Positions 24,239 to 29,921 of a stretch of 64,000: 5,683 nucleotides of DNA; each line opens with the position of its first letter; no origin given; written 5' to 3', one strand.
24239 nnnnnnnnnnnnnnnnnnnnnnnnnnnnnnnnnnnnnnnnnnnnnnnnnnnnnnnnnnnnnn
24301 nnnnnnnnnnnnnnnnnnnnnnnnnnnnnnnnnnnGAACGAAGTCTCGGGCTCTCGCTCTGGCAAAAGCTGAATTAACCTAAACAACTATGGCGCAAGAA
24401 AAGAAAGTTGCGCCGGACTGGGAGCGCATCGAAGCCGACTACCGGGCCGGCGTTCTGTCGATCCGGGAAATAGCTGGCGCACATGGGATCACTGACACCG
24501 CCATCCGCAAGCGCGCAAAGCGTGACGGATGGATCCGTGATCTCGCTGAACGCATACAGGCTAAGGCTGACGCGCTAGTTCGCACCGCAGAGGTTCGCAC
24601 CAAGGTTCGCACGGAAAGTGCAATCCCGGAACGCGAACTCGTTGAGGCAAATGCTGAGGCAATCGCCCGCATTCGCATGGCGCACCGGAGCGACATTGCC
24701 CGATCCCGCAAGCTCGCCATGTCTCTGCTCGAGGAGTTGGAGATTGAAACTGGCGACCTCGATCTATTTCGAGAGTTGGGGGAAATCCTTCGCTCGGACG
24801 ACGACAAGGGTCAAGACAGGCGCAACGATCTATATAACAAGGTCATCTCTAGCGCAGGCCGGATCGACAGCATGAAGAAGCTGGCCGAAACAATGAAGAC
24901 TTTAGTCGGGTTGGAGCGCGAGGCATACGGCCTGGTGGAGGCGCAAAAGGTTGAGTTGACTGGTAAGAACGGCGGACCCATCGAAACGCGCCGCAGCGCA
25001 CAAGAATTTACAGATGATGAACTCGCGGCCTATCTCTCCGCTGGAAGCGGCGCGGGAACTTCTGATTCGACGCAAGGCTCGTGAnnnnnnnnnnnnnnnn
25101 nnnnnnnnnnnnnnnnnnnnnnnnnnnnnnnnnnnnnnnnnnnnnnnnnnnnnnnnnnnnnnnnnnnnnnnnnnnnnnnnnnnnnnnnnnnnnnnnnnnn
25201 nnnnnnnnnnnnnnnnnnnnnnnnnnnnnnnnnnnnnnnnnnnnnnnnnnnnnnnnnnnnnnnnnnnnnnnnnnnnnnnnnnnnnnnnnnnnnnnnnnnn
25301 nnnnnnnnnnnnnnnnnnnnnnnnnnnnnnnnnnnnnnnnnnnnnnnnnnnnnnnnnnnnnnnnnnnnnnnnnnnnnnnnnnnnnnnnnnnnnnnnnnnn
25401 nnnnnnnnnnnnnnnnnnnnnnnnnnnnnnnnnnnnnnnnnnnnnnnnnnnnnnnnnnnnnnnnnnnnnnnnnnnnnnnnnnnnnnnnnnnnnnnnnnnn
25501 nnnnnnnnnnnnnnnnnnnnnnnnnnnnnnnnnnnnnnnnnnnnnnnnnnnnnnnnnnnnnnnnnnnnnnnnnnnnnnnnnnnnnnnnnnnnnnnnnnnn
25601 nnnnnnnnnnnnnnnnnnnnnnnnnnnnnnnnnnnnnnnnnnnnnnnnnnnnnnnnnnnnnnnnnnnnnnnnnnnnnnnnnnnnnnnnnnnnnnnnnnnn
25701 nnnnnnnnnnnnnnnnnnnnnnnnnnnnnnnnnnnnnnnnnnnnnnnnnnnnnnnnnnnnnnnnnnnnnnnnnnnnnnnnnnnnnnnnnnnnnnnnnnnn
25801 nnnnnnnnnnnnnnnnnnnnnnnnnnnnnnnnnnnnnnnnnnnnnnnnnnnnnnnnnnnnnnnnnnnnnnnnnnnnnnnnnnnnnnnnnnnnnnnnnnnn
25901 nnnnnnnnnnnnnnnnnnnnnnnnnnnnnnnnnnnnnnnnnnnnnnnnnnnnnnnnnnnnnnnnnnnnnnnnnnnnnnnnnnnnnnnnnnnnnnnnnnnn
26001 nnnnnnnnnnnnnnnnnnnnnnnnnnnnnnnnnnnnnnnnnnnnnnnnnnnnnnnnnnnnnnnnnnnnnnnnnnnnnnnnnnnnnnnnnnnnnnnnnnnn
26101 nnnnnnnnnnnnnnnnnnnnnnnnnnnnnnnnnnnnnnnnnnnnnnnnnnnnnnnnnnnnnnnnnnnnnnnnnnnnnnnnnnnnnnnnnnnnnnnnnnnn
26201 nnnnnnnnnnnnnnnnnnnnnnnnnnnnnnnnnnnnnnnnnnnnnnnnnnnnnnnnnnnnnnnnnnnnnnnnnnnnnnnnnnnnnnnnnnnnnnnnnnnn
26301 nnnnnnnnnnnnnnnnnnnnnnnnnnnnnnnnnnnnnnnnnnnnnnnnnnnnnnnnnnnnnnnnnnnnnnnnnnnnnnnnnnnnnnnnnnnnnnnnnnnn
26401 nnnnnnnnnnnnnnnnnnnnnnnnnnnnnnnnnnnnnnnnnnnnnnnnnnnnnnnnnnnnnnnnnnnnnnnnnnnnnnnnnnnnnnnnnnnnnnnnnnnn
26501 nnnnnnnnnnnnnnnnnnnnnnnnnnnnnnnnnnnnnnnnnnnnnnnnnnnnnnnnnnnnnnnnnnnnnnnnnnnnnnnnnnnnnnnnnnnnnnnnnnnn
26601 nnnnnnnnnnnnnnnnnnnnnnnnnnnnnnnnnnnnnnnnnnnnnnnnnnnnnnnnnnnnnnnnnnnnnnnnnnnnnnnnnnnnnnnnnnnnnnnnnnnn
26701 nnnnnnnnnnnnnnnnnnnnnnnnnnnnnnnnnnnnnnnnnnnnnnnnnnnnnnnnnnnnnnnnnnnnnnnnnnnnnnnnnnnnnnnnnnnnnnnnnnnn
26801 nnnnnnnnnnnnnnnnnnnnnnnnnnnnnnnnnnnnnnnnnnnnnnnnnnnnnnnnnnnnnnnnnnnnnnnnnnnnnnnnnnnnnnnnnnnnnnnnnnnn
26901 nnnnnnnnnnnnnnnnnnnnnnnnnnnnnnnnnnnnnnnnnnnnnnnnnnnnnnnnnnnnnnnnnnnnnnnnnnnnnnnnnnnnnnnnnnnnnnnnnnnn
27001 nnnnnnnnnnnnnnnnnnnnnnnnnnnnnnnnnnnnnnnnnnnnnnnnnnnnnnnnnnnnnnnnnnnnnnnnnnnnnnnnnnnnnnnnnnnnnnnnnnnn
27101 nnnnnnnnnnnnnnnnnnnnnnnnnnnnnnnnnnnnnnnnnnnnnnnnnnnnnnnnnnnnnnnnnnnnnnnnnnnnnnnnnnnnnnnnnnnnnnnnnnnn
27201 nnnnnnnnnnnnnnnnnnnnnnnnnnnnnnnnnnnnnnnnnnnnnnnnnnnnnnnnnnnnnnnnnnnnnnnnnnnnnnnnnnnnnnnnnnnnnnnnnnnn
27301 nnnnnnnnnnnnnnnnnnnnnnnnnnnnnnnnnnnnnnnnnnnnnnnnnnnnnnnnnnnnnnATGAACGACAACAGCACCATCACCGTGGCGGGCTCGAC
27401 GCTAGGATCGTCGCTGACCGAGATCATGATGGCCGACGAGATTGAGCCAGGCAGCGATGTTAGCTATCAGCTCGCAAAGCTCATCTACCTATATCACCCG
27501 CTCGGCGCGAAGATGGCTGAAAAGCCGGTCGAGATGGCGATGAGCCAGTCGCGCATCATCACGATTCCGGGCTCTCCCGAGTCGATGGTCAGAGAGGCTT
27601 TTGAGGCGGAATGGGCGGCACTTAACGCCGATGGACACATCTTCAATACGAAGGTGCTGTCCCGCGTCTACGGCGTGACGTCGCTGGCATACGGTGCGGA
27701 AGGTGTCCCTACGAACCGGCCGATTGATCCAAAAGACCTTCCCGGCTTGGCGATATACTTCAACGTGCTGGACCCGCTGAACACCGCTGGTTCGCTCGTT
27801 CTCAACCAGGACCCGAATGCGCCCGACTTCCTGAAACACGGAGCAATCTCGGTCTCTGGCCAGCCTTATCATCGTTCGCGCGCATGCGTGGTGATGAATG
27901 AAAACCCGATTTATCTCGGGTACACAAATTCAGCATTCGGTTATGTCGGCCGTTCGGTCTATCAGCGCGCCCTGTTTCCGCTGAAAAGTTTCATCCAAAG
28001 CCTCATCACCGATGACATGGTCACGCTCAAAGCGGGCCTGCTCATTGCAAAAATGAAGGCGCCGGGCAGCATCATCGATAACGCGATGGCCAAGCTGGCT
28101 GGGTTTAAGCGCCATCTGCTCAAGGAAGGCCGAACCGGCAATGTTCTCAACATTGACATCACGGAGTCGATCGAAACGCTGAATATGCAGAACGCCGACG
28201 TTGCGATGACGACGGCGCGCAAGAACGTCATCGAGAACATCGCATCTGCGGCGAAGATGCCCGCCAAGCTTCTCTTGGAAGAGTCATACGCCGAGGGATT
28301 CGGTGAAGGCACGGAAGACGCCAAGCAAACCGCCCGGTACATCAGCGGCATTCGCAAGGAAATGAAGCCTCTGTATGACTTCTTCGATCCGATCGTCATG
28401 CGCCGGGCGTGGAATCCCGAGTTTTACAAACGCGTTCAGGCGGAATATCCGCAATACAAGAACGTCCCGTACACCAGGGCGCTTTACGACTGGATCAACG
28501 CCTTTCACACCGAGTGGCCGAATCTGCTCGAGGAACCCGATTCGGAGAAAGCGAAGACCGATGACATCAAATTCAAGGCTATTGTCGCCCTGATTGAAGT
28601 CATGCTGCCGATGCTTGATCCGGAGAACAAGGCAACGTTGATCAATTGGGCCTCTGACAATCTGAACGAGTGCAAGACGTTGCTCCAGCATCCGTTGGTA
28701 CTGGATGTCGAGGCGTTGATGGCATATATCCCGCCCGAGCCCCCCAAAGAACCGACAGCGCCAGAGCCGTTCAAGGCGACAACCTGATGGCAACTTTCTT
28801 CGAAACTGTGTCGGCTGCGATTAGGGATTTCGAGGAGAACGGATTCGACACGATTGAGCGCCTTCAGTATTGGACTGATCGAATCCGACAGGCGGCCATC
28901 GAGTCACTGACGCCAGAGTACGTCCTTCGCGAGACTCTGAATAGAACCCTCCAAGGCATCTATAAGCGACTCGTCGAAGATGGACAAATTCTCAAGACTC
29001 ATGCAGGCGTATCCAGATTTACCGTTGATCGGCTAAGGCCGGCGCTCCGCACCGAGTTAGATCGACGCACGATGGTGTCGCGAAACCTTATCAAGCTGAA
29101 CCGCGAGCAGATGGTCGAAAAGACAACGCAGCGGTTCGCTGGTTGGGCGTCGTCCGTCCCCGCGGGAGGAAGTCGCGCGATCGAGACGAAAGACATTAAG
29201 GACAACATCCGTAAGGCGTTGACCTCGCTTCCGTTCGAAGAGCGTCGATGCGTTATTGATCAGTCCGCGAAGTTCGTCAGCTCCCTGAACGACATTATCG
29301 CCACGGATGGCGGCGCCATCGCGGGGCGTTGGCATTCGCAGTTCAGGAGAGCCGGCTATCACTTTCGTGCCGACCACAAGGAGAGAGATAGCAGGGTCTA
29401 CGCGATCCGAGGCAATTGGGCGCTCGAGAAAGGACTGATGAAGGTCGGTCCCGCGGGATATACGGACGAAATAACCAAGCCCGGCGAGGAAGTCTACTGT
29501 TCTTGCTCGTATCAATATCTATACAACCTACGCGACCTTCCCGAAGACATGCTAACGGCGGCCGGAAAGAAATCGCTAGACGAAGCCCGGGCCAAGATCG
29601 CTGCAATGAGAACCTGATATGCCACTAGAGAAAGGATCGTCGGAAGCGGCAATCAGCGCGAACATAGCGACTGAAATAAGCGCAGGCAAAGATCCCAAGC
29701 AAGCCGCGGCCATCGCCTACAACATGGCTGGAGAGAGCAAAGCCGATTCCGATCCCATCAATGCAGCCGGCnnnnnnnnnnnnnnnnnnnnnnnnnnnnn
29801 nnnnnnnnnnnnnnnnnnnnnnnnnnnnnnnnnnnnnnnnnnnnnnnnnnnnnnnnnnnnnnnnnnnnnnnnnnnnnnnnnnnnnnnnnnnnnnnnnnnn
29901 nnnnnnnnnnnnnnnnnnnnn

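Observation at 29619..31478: Nudix hydrolase fused to the head scaffold/prohead-protease-like protein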

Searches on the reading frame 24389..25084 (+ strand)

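Call 50: search_protein_families(library=phrogs, proteins=[window:24389-25084:+], max_evalue=0.00001)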
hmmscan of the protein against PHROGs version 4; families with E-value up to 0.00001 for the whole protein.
window:24389-25084:+ (231 aa): 4 families
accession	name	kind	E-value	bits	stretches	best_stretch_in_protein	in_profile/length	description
phrog_1206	-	head and packaging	9.4e-70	235.6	1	5-189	3-185/207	terminase small subunit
phrog_30948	-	unknown function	2e-11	45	1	10-68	8-66/80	-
phrog_370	-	head and packaging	6.2e-07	30.6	1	9-77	4-74/284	terminase small subunit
phrog_2606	-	head and packaging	5e-06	27.1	1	5-84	3-83/310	terminase small subunit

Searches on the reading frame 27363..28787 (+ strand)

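Call 3: search_protein_families(library=pfam, proteins=[window:27363-28787:+], max_evalue=0.01)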
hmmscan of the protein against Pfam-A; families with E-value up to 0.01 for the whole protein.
window:27363-28787:+ (474 aa): 1 family
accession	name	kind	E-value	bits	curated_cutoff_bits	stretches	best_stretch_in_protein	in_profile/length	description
PF06381.16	Phage_portal_3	-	5.2e-17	62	33.8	1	41-349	6-321/357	Phage portal protein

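Call 4: search_protein_families(library=phrogs, proteins=[window:27363-28787:+], max_evalue=0.001)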
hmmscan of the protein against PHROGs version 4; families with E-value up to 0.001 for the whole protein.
window:27363-28787:+ (474 aa): 1 family
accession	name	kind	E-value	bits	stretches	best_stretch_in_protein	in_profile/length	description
phrog_146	-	head and packaging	5.2e-52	178.5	1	13-428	33-426/587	portal protein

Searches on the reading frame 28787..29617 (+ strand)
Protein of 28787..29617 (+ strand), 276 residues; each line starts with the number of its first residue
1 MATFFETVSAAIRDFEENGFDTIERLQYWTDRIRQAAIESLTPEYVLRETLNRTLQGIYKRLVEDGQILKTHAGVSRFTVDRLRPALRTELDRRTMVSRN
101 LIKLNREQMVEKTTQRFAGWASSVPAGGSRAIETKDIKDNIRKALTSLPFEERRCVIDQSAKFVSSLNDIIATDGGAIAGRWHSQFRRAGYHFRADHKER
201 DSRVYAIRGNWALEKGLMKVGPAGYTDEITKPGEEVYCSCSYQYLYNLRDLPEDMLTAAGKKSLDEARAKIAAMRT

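Call 3: search_protein_families(library=pfam, proteins=[window:28787-29617:+], max_evalue=0.01)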
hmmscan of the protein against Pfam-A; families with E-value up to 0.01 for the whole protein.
window:28787-29617:+ (276 aa): 0 families

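Call 4: search_protein_families(library=phrogs, proteins=[window:28787-29617:+], max_evalue=0.001)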
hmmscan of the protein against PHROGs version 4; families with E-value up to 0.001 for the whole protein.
window:28787-29617:+ (276 aa): 1 family
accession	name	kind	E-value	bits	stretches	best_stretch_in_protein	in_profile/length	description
phrog_324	-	head and packaging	3.6e-22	80.1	1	27-262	94-342/624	head morphogenesis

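Call 33: search_protein_families(library=ncbifam, proteins=[window:28787-29617:+], max_evalue=0.01)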
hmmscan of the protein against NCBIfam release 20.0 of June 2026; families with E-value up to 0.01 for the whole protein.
window:28787-29617:+ (276 aa): 0 families

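Call 88: search_protein_families(library=pfam, proteins=[window:28787-29614:+], max_evalue=0.1)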
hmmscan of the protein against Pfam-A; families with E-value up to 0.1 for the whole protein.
window:28787-29614:+ (276 aa): 0 families

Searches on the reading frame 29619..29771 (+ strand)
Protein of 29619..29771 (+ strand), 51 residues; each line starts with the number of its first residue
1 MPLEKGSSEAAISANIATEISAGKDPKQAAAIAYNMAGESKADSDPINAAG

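Call 10: search_protein_families(library=pfam, proteins=[window:29619-29771:+], max_evalue=10)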
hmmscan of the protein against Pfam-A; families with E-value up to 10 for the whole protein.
seq(51 aa): 0 families

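Call 73: search_dna_similar(query=window:29619-29747:+, collection=phages, mode=protein, max_evalue=0.01, max_rows=40, rows=spread)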
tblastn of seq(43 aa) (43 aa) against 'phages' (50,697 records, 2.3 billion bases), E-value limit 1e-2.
Records with a match: 431; places in all: 431; records where one place covers at least 80% of the query: 404.
Best place of each record, by identity: 60-80% 309; <60% 122.
By first word of the organism name: Pseudomonas 291; Acinetobacter 74; Burkholderia 14; Serratia 9; Caudoviricetes 6; Pbunalikevirus 4; Cronobacter 4; Cyanophage 4; Vibrio 3; Ralstonia 3; and 12 more.
By host as written in the record: Pseudomonas aeruginosa 117; Pseudomonas aeruginosa PAO1 86; - 42; Acinetobacter baumannii 36; Pseudomonas sp. 27; Pseudomonas aeruginosa PA14 8; Serratia marcescens 7; Acinetobacter sp. 5; and 74 more.
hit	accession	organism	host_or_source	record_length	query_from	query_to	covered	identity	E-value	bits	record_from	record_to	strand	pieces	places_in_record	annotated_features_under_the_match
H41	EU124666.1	Thalassomonas phage BA3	Thalassomonas loyana LMG 22536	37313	1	41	95%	65.9%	5e-9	54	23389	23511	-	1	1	hypothetical protein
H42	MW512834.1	Pseudomonas phage AUS391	Pseudomonas aeruginosa AUS391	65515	1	36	84%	66.7%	2e-7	49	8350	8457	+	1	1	record has no annotation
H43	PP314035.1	Pseudomonas phage ISPAA97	Pseudomonas aeruginosa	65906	1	36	84%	66.7%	6e-7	48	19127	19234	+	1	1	hypothetical protein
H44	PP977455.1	Pseudomonas phage vB_PaeM_1662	Pseudomonas aeruginosa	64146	1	36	84%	66.7%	6e-7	48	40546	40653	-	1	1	record has no annotation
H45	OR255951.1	Pseudomonas aeruginosa phage L13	waste water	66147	1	36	84%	66.7%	7e-7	48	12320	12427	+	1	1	record has no annotation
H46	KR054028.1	Pseudomonas phage DL52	Pseudomonas aeruginosa PAO1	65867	1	36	84%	66.7%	7e-7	48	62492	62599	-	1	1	hypothetical protein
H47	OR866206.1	Pseudomonas phage vB_Pae_10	-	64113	1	36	84%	66.7%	7e-7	48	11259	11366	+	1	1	hypothetical protein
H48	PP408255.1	Pseudomonas phage vB_Pa-PAC8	Pseudomonas aeruginosa PA14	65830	1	36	84%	66.7%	7e-7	48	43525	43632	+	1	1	hypothetical protein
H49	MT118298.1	Pseudomonas phage Epa21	Pseudomonas sp.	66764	1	36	84%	66.7%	7e-7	48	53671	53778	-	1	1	hypothetical protein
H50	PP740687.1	Pseudomonas phage vB_Pae_SG_WM_SEW_P16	Pseudomonas aeruginosa PA14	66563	1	36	84%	66.7%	7e-7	48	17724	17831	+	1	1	hypothetical protein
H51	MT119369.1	Pseudomonas phage sortsol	Pseudomonas aeruginosa PAO1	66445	1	36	84%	66.7%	7e-7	48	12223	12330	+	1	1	hypothetical protein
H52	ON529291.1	Pseudomonas phage Ka2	Pseudomonas aeruginosa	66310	1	36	84%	66.7%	7e-7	48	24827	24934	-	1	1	hypothetical protein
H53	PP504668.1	Pseudomonas phage vB_PaeM_H24-1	Pseudomonas aeruginosa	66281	1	36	84%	66.7%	7e-7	48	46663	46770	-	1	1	hypothetical protein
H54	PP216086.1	Pseudomonas phage vB_PaeM_HZ_ZJUPA6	Pseudomonas sp.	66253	1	36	84%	66.7%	7e-7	48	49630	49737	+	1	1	hypothetical protein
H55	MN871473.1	Pseudomonas phage Pa-Z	Pseudomonas aeruginosa PAO1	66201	1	36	84%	66.7%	7e-7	48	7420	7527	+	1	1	record has no annotation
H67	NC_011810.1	Pseudomonas phage PB1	Pseudomonas aeruginosa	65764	1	36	84%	63.9%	2e-6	47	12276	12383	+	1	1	hypothetical protein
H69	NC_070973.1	Cronobacter phage A24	Cronobacter sp.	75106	1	33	77%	66.7%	3e-5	43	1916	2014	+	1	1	NUDIX domain-containing protein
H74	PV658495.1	Acinetobacter phage TT23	Acinetobacter baumannii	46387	1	38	88%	55.3%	1e-3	39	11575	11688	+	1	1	head maturation protease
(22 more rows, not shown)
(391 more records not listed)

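Call 74: get_annotated_region(hit=H67, flank=5000)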
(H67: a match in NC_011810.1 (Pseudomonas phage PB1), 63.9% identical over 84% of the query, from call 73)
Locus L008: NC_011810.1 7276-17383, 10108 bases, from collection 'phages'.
description: Pseudomonas phage PB1, complete genome.
organism: Pseudomonas phage PB1 (NCBI taxid 538398)
taxonomy: Viruses; Duplodnaviria; Heunggongvirae; Uroviricota; Caudoviricetes; Pbunavirus; Pbunavirus PB1
host: Pseudomonas aeruginosa; source: -; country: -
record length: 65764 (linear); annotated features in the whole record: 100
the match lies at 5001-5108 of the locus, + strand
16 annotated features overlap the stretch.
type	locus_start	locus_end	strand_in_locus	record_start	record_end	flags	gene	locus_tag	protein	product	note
CDS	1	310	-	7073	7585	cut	-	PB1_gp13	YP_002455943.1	hypothetical protein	ORF13; similar to YP_001294430, hypothetical protein ORF013 in Pseudomonas phage F8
CDS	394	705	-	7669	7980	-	-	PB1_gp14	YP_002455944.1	hypothetical protein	ORF14; similar to YP_001294431, hypothetical protein ORF014 in Pseudomonas phage F8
CDS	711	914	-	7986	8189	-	-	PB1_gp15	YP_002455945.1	hypothetical protein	ORF14.1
CDS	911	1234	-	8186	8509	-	-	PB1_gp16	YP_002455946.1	hypothetical protein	ORF15; similar to YP_001294432, hypothetical protein ORF015 in Pseudomonas phage F8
CDS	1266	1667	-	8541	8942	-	-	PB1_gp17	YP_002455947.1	hypothetical protein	ORF16; similar to YP_001294433, hypothetical protein ORF016 in Pseudomonas phage F8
regulatory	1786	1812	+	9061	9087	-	-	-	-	promoter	sigma70-type promoter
CDS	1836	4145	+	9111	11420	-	-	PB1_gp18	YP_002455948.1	minor head protein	ORF17; similar to YP_001294434, conserved hypothetical protein ORF017 in Pseudomonas phage F8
CDS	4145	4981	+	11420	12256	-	-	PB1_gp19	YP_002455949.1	head morphogenesis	ORF18; similar to YP_001294435, hypothetical protein ORF018 in Pseudomonas phage F8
CDS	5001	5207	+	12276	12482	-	-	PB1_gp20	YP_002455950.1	hypothetical protein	ORF19; similar to YP_001294436, hypothetical protein ORF019 in Pseudomonas phage F8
CDS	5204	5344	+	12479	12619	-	-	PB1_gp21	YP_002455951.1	hypothetical protein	ORF20; similar to YP_001294437, hypothetical protein ORF020 in Pseudomonas phage F8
CDS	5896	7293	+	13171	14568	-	-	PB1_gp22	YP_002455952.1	head maturation protease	ORF21; similar to YP_001294438, conserved hypothetical protein ORF021 in Pseudomonas phage F8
CDS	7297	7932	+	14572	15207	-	-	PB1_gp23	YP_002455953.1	virion structural protein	ORF22; similar to YP_001294439, hypothetical protein ORF022 in Pseudomonas phage F8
CDS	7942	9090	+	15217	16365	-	-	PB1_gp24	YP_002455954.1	major head protein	ORF23; similar to YP_001294440, hypothetical protein ORF023 in Pseudomonas phage F8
CDS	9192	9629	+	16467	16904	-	-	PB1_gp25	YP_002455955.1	hypothetical protein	ORF24; similar to YP_001294441, hypothetical protein ORF024 in Pseudomonas phage F8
CDS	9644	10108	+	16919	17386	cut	-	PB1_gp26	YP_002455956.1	virion structural protein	ORF25; similar to YP_001294442, hypothetical protein ORF025 in Pseudomonas phage F8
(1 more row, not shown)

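Call 75: get_annotated_region(hit=H74, flank=4000)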
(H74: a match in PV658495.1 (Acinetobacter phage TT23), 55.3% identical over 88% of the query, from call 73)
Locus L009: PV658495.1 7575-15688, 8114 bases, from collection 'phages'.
description: Acinetobacter phage TT23, complete genome.
organism: Acinetobacter phage TT23 (NCBI taxid 3425923)
taxonomy: Viruses
host: Acinetobacter baumannii; source: sewage; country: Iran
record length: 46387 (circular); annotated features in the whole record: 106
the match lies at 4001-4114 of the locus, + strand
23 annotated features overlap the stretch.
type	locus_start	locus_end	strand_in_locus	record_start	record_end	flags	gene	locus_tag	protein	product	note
CDS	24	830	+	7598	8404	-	-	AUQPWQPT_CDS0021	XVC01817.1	HNH endonuclease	-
CDS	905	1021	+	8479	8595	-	-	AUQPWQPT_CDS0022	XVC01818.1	hypothetical protein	-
CDS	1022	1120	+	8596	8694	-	-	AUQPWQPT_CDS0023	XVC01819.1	hypothetical protein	-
CDS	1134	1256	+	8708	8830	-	-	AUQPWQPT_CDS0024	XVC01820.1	hypothetical protein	-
CDS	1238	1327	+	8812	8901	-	-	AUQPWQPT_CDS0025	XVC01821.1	hypothetical protein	-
CDS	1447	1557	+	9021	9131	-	-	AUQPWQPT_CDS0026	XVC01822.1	hypothetical protein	-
CDS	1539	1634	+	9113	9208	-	-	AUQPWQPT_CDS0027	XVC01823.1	hypothetical protein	-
CDS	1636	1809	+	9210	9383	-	-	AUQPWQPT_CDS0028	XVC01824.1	hypothetical protein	-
CDS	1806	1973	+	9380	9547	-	-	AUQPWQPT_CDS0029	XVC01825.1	hypothetical protein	-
CDS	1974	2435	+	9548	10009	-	-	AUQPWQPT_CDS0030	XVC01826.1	hypothetical protein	-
CDS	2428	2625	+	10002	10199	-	-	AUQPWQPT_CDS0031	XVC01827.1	hypothetical protein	-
CDS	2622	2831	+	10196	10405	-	-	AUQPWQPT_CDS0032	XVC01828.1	hypothetical protein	-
CDS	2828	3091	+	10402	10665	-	-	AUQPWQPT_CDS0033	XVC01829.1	hypothetical protein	-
CDS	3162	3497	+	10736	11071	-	-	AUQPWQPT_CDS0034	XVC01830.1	hypothetical protein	-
CDS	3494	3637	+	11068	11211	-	-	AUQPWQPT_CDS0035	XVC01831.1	hypothetical protein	-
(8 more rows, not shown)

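Call 76: get_annotated_region(hit=H69, flank=4000)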
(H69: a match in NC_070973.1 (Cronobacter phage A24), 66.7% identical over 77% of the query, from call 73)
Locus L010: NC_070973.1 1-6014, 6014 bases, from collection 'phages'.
description: Cronobacter phage A24, complete genome.
organism: Cronobacter phage A24 (NCBI taxid 2795745)
taxonomy: Viruses; Duplodnaviria; Heunggongvirae; Uroviricota; Caudoviricetes; Grimontviridae; Crifsvirus; Crifsvirus A24
host: Cronobacter sp.; source: river; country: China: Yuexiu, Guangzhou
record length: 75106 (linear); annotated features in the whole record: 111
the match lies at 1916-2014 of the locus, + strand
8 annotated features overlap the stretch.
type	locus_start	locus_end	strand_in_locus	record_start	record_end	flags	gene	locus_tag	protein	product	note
CDS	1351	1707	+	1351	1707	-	-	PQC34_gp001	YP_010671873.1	hypothetical protein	-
tRNA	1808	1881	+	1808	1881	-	-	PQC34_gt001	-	tRNA-Trp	tRNA-Trp(cca)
CDS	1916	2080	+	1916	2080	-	-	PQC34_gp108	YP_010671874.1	NUDIX domain-containing protein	-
tRNA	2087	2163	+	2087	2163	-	-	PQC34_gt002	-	tRNA-Pro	tRNA-Pro(tgg)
tRNA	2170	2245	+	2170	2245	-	-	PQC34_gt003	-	tRNA-Phe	tRNA-Phe(gaa)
CDS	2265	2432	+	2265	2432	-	-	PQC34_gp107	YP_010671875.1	hypothetical protein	-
CDS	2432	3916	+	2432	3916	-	-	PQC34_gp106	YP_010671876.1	terminase large subunit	-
CDS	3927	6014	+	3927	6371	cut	-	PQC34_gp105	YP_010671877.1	portal protein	-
